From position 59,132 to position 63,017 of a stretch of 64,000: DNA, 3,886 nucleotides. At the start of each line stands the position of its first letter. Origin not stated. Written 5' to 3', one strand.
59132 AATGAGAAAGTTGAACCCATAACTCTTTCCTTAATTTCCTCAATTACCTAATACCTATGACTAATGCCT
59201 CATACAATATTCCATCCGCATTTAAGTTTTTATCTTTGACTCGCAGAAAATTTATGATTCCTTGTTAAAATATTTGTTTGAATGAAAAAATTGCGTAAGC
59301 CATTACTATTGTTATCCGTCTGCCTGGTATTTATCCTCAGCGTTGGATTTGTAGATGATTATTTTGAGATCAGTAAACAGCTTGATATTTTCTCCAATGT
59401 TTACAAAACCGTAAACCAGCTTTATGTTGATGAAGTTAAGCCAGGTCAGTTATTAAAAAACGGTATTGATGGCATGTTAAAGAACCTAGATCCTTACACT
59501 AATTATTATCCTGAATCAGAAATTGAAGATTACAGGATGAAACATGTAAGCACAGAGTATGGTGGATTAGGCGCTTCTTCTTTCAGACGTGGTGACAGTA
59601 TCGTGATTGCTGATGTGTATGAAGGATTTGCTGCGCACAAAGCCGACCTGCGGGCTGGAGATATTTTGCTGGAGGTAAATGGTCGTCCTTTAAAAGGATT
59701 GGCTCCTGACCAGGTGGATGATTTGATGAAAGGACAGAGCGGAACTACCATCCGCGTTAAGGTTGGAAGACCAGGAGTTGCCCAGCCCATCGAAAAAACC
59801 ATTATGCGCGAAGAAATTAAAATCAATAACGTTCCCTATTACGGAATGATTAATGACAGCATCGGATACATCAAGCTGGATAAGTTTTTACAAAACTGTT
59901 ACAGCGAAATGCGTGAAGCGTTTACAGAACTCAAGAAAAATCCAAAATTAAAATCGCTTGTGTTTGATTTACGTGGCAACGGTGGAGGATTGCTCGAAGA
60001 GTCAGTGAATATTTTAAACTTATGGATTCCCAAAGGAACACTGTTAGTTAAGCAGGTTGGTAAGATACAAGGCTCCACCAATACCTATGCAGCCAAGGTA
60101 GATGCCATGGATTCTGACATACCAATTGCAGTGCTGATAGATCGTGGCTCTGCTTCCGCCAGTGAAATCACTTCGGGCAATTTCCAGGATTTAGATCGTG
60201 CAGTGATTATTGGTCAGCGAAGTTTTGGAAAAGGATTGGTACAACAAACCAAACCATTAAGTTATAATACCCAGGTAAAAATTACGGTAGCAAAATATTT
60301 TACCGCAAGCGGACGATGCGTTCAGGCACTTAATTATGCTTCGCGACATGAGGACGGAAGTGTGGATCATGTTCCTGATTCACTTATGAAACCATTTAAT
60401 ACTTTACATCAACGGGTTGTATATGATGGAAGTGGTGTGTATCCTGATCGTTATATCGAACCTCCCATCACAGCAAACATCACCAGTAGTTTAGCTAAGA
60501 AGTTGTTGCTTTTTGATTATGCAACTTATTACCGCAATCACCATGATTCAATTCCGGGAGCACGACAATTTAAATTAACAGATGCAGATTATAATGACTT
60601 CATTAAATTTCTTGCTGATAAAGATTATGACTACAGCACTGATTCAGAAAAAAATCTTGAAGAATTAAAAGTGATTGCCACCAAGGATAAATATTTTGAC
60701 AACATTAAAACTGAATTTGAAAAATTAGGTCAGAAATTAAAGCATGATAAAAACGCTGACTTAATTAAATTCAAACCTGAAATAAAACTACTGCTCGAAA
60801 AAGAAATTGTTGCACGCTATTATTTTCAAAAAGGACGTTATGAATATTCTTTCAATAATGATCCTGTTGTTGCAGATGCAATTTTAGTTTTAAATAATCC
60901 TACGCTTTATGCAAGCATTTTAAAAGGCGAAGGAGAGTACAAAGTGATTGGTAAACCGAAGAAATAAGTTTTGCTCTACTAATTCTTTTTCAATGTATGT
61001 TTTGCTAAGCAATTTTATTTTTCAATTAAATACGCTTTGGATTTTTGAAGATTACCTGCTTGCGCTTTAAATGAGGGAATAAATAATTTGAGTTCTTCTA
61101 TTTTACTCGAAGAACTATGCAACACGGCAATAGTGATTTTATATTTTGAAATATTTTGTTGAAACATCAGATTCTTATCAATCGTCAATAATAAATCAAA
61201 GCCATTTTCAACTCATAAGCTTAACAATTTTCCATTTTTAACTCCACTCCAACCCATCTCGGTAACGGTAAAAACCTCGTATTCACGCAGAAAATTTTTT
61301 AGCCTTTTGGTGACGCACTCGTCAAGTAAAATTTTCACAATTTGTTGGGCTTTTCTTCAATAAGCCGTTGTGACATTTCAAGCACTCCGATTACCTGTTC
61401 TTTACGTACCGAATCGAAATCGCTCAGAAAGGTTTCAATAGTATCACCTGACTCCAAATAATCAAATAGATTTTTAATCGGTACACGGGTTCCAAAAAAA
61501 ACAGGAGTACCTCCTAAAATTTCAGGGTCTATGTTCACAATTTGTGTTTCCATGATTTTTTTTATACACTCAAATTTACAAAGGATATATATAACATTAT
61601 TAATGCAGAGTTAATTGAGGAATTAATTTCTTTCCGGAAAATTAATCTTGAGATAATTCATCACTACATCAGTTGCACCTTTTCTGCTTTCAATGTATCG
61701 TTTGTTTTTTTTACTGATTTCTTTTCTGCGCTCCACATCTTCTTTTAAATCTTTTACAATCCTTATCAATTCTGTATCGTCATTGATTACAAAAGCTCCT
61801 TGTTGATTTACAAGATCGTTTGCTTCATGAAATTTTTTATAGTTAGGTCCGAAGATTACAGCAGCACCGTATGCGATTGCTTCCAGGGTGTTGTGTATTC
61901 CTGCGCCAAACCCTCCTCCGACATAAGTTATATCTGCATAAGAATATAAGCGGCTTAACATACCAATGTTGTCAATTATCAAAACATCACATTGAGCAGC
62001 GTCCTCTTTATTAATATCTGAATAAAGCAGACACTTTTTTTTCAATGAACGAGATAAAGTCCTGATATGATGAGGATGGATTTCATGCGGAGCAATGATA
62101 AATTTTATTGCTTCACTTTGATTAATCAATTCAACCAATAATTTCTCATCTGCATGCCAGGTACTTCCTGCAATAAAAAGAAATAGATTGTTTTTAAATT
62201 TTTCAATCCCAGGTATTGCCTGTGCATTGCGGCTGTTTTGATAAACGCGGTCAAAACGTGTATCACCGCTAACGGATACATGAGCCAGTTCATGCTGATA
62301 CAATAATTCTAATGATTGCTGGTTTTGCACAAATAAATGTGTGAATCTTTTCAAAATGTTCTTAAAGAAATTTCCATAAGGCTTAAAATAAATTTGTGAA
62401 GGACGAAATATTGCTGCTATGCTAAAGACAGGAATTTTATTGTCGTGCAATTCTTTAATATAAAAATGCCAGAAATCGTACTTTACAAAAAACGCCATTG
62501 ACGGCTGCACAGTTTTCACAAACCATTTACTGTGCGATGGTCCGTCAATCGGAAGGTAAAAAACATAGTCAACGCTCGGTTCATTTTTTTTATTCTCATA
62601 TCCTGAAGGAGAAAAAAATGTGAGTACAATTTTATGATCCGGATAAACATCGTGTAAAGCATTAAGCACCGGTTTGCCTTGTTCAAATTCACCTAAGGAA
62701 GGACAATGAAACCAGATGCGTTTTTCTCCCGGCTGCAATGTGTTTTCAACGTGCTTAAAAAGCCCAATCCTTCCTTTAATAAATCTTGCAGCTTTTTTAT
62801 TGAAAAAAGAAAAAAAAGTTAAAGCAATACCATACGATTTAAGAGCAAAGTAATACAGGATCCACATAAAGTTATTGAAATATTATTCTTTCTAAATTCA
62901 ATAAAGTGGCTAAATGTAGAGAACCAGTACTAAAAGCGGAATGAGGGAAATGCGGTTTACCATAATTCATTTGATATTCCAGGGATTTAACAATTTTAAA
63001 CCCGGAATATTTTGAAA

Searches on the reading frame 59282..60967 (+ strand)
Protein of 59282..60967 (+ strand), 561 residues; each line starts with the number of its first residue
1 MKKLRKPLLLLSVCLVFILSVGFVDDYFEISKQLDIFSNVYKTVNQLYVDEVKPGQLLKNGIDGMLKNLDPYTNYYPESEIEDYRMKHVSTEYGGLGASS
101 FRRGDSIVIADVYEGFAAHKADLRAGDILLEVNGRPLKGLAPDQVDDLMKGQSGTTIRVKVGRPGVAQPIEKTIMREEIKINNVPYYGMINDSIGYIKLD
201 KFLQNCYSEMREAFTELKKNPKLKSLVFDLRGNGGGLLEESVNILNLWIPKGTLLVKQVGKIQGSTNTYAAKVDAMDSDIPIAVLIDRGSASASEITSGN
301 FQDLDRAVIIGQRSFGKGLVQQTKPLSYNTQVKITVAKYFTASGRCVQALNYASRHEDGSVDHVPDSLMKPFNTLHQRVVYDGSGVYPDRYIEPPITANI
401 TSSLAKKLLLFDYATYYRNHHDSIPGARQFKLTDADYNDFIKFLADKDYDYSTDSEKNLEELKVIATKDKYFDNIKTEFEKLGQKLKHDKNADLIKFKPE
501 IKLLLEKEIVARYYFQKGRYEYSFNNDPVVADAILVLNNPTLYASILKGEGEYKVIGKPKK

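Call 94: search_protein_families(library=pfam, proteins=[window:59282-60967:+], max_evalue=0.00001)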
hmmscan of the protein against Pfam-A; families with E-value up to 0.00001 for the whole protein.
window:59282-60967:+ (561 aa): 5 families
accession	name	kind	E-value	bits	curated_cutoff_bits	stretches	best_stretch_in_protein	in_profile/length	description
PF03572.23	Peptidase_S41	-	2.7e-44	151.1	24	1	194-349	2-156/165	Peptidase family S41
PF00595.29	PDZ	-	1.5e-10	41.7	23.2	1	94-161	10-80/81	PDZ domain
PF17820.7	PDZ_6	-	3.8e-10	39.8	27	1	108-161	1-52/54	PDZ domain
PF13180.12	PDZ_2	-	9.7e-08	32.6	27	1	94-168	1-74/80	PDZ domain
PF22694.1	CtpB_N-like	-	3.8e-06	27.7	27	0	32-76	36-81/85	Activating protease CtpB N-terminal domain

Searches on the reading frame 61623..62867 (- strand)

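Call 44: search_protein_families(library=pfam, proteins=[window:61623-62867:-], max_evalue=0.001)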
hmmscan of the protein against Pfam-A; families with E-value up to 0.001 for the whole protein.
window:61623-62867:- (414 aa): 1 family
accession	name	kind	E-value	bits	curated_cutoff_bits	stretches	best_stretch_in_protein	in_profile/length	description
PF04413.22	Glycos_transf_N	-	1.2e-39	136.2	23.9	1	32-207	5-179/179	3-Deoxy-D-manno-octulosonic-acid transferase (kdotransferase)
